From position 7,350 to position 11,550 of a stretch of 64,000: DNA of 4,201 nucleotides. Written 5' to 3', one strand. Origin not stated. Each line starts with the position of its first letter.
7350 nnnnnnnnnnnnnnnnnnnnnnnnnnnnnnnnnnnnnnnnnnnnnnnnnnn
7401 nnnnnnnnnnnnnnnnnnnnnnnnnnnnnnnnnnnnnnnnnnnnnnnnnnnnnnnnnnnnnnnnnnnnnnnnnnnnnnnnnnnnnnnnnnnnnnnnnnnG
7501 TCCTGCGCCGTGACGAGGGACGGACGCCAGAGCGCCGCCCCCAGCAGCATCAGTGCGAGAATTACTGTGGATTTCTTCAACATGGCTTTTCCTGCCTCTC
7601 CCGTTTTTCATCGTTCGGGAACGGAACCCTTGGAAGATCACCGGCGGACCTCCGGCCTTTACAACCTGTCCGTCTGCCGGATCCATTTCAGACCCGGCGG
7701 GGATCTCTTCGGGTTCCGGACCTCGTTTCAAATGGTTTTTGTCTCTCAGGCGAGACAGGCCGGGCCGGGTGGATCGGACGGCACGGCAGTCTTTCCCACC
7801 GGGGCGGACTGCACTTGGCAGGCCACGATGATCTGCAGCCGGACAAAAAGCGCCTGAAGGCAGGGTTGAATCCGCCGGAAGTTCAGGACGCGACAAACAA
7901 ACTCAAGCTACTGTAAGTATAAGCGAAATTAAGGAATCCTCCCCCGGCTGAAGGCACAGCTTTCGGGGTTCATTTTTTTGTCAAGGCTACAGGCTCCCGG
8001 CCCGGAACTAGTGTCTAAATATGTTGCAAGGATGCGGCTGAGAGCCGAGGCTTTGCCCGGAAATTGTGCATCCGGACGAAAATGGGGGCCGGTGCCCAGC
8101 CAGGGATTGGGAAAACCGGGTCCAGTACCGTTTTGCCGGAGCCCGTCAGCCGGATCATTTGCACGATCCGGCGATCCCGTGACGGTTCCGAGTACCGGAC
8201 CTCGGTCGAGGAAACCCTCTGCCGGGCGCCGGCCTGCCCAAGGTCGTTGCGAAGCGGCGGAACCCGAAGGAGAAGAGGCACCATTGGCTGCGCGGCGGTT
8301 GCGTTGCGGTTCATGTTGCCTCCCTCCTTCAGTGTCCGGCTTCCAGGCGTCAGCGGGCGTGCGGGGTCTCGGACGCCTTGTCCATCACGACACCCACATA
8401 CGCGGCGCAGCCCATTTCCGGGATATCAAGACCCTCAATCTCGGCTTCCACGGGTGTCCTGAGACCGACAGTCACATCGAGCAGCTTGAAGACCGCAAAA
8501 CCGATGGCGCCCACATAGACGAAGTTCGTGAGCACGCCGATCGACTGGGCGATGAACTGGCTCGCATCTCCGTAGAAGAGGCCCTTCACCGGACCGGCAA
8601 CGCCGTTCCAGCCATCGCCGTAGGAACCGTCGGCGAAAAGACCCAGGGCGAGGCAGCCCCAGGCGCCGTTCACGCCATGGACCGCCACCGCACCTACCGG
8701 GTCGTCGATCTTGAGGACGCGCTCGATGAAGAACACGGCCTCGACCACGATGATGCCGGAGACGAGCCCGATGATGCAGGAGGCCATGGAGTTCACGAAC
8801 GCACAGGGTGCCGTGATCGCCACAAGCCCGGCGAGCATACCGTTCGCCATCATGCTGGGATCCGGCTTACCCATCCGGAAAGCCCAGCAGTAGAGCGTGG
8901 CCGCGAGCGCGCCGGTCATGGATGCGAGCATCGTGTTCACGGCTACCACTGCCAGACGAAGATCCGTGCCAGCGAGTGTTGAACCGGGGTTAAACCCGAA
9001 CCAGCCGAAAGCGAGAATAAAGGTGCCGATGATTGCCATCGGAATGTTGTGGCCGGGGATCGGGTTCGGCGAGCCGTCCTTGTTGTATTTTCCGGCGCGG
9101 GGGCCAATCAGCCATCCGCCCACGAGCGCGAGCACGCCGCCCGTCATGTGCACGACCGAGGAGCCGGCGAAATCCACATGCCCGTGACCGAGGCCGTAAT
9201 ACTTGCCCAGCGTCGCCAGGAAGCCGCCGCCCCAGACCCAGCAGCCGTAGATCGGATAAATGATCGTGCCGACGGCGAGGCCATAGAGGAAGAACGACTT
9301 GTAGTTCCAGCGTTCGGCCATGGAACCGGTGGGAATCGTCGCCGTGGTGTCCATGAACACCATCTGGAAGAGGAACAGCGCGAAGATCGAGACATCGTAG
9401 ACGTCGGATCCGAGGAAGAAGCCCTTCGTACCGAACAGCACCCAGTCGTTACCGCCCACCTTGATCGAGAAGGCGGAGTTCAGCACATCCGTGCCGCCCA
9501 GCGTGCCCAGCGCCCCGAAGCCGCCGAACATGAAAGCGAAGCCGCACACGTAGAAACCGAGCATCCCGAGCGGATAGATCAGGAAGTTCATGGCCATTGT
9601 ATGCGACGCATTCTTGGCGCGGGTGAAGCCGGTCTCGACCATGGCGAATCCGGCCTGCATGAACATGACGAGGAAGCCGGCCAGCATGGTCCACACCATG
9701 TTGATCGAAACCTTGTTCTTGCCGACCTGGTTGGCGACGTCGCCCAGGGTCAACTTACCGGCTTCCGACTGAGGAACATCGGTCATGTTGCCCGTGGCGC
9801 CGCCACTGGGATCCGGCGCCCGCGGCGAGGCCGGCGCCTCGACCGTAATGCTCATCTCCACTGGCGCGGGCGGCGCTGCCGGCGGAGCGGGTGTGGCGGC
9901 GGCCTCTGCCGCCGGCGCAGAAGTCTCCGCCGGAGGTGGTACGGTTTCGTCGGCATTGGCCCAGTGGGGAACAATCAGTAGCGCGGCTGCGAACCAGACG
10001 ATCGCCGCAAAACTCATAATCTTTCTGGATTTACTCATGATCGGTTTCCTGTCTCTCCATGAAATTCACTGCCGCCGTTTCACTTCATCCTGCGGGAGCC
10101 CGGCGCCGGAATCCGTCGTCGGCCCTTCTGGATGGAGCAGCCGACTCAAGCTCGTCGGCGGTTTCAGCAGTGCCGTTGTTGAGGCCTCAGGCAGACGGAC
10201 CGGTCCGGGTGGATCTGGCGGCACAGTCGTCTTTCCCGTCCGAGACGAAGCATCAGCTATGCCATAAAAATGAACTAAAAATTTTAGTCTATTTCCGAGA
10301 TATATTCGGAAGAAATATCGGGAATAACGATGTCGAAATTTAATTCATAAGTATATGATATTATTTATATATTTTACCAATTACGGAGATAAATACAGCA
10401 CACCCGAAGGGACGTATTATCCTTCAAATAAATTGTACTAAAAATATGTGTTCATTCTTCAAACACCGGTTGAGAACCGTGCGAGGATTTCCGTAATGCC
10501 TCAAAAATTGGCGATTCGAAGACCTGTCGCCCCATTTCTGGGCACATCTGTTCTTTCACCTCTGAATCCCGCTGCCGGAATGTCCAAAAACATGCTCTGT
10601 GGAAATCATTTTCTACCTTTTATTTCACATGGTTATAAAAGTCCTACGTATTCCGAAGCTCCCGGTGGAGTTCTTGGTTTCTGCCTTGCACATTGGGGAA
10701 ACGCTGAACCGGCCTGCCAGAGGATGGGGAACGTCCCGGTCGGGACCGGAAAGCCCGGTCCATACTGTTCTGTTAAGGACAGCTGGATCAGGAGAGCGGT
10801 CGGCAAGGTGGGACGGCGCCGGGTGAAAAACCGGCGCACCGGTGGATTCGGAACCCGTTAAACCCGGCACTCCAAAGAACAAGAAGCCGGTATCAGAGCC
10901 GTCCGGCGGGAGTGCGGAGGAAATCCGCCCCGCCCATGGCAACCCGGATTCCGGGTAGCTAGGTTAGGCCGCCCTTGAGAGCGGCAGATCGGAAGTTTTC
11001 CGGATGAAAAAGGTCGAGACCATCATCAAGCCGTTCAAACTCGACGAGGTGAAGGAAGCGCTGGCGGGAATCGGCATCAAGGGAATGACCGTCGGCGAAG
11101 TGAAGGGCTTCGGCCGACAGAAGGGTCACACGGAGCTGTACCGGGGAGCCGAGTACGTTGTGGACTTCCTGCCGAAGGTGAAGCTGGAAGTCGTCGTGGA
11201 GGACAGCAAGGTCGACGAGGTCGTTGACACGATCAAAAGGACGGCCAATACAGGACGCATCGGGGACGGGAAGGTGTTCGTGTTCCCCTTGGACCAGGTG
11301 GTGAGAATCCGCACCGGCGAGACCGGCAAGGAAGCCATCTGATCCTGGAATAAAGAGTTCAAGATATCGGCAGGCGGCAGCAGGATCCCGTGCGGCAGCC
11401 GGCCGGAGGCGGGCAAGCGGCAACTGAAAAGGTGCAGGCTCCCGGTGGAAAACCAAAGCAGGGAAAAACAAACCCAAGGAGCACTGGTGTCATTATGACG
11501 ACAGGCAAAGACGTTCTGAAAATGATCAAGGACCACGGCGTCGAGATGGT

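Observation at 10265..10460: Sharp ~200-bp AT-rich island inside a 965-bp intergenic spacer between divergent amt2 and glnB-glnA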

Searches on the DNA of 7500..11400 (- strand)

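Call 33: search_rna_families(source=window, start=7500, end=11400, threshold=evalue, max_evalue=5)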
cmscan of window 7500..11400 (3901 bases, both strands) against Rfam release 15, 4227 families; matches with E-value up to 5: 2.
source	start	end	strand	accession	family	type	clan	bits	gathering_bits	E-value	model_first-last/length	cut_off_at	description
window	9120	9187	-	RF03997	mir-8510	Gene; miRNA;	-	22.6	60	0.22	1-67/67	no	mir-8510 microRNA precursor family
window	9696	9789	+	RF01630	ceN40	Gene; snRNA; snoRNA; CD-box;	-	15.6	35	3.4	1-123/123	no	Nematode snoRNA ceN40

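Call 65: build_rna_model(alignment_id=A6, structure=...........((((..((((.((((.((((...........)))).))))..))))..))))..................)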
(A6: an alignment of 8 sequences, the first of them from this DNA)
Model R1 built from alignment A6 (8 sequences, 81 columns); structure: as given.
model positions 81; base pairs 16; branch points 0; effective number of sequences 2.38; information 0.7 bits per position. Calibrated on 0.2 Mb of random sequence (short: E-values are rough).
structure used (alignment columns):
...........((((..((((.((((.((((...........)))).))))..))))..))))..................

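Call 66: search_with_rna_model(model_id=R1, sources=[window, L002, L003, L004, L005, L006, L007, L008, L009, L010, L011, L012, L013, L014, L015, L016, L017, L018, L019, L020, L021, L022, L023, L024, L025, L026, L027, L028, L029, L030, L031, L032, L033, L034, L035, L036, L037, L038, L039, L040, L041, L042, L043, L044, L045, L046, L047, L048, L049, L050, L051, L052, L053, L054, L055, L056, L057, L058, L059, L060, L061, L062, L063, L064, L065, L066, L067, L068, L069, L070, L071, L072, L073, L074, L075, L076, L077, L078, L079, L080, L081, L085, L086, L087, L088, L089, L090, L091, L092, L093, L094, L095], max_evalue=1)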
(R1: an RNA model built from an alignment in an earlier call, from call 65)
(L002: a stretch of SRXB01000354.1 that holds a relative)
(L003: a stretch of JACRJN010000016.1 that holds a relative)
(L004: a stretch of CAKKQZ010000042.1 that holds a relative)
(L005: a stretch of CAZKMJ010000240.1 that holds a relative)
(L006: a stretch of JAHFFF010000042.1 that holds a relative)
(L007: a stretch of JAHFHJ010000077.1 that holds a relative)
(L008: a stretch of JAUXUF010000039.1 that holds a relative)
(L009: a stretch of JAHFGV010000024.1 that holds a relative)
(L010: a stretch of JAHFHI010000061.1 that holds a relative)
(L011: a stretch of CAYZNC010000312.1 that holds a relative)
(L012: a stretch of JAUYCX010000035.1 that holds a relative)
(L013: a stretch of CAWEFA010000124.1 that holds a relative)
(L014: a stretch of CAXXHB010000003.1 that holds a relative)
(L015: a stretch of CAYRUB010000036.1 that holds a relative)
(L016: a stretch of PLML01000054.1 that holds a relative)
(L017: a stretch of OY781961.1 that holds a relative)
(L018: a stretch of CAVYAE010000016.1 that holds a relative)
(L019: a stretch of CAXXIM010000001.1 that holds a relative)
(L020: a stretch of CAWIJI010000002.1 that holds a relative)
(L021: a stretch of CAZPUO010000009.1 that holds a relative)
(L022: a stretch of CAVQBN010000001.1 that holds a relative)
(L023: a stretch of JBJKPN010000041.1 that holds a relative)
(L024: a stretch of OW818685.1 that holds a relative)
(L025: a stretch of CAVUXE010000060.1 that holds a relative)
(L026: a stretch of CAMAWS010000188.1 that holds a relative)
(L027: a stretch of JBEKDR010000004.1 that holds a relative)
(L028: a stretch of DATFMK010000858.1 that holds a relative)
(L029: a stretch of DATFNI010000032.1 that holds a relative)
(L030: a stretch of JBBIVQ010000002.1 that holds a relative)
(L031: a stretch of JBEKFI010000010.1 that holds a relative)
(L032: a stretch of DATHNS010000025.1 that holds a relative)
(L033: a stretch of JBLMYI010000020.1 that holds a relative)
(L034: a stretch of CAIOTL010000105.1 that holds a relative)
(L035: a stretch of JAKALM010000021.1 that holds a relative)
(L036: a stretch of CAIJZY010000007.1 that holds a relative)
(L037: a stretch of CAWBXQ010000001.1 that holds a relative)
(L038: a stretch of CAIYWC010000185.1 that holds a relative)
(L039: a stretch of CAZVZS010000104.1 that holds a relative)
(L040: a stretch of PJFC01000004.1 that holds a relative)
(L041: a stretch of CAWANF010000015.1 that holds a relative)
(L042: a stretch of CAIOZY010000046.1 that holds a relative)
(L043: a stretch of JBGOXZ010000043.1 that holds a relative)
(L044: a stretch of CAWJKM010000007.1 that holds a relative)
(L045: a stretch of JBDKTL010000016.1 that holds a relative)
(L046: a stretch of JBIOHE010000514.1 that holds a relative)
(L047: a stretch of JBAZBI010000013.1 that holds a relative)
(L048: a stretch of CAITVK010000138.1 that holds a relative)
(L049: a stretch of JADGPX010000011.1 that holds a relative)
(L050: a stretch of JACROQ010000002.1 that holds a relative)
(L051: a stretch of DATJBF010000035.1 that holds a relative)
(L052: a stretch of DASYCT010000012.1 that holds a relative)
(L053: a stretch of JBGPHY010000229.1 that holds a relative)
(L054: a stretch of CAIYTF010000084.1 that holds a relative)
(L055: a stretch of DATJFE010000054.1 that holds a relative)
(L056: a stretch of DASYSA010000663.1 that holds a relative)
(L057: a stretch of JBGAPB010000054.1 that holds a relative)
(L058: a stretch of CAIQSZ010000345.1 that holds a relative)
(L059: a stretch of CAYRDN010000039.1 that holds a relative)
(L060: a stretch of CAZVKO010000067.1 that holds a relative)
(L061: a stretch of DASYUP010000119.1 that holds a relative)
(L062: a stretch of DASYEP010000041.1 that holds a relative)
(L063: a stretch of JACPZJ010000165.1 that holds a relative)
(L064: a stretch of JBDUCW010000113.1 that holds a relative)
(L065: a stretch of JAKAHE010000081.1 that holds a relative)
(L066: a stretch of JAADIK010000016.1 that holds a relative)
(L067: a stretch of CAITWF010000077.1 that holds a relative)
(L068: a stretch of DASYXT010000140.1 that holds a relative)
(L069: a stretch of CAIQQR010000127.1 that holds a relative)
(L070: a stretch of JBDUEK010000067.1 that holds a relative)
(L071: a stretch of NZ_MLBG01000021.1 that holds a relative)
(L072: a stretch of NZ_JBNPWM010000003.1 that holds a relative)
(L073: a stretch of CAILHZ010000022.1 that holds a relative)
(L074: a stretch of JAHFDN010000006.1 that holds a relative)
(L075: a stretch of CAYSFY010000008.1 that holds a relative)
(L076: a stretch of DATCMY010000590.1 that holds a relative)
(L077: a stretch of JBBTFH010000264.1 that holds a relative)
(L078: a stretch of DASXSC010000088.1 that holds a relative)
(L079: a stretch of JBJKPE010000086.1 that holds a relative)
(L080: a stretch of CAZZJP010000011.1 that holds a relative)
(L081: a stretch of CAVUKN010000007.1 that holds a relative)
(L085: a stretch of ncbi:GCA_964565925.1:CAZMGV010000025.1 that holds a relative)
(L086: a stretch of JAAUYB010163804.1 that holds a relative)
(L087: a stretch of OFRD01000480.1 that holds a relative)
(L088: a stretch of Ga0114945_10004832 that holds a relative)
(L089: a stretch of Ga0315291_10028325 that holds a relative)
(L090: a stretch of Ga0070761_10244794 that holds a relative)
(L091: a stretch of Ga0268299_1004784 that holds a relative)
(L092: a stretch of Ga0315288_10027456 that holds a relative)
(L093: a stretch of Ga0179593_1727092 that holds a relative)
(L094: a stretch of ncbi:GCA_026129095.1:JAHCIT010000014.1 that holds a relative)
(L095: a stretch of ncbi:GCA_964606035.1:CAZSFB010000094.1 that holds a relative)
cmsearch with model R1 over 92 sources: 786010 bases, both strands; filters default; matches with E-value up to 1: 11.
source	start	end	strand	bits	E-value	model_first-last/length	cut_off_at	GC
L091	2576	2656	-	97.1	6.2e-24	1-81/81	no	0.62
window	7729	7809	-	97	7e-24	1-81/81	no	0.65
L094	3164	3244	-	90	6.1e-22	1-81/81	no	0.64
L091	5011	5091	-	87.9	2.4e-21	1-81/81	no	0.62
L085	5886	5966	+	84.7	1.9e-20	1-81/81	no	0.58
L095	1853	1932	-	81.8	1.2e-19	1-81/81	no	0.62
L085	8304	8383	+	81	2e-19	1-81/81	no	0.6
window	10170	10249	-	76.3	4.3e-18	1-81/81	no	0.65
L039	3317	3373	+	14.6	0.72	1-81/81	no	0.47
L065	4487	4551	-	14.4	0.84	1-81/81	no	0.54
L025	629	690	+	14.3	0.92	1-81/81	no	0.56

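Call 93: search_with_rna_model(model_id=R1, sources=[L096, L097, L098, L099, L100], max_evalue=1)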
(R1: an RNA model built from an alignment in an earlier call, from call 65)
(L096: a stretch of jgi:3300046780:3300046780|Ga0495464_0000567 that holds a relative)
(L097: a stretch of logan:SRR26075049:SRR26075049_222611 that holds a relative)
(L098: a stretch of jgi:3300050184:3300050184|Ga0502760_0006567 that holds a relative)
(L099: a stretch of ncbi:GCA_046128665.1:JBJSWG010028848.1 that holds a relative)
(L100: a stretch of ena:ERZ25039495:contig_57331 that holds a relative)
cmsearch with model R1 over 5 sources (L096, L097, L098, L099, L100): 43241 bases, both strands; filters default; matches with E-value up to 1: 2.
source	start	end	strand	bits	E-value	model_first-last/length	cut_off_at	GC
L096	7633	7712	-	11.8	0.25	1-81/81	no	0.66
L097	4442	4521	-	11.8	0.25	1-81/81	no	0.66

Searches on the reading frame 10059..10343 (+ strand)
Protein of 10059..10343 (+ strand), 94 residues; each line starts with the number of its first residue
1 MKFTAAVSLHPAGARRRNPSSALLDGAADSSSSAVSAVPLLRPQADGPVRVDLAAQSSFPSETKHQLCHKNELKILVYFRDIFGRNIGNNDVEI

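Call 5: search_protein_families(library=pfam, proteins=[window:10059-10343:+], max_evalue=0.01)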
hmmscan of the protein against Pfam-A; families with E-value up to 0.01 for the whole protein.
window:10059-10343:+ (94 aa): 0 families

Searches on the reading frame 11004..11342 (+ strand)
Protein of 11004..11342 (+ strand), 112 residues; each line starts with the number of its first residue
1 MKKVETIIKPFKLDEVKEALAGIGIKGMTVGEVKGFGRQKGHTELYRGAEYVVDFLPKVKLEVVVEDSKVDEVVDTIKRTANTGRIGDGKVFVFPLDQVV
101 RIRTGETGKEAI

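Call 5: search_protein_families(library=pfam, proteins=[window:11004-11342:+], max_evalue=0.01)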
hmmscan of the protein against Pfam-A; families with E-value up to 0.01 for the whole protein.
window:11004-11342:+ (112 aa): 2 families
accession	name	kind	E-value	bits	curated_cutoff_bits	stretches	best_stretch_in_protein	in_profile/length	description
PF00543.27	P-II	-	9.4e-34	116.3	25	1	1-106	1-102/102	Nitrogen regulatory protein P-II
PF03989.18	DNA_gyraseA_C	-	0.0083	16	27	0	88-112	9-33/48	DNA gyrase C-terminal domain, beta-propeller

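Call 15: find_encoding_contigs(protein=window:11004-11342:+, flank=4000, max_places=10)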
Protein window:11004-11342:+ (112 aa): 2 contigs read that carry it; 2 places shown.
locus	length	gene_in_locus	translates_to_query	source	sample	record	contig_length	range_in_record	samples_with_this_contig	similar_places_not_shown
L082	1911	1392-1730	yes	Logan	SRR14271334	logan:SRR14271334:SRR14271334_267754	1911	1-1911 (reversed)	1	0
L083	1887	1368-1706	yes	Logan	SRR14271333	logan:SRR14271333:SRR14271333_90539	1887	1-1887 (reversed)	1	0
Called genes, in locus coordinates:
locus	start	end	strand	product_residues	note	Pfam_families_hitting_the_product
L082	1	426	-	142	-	?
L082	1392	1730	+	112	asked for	PF00543:P-II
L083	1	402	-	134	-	?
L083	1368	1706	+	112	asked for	PF00543:P-II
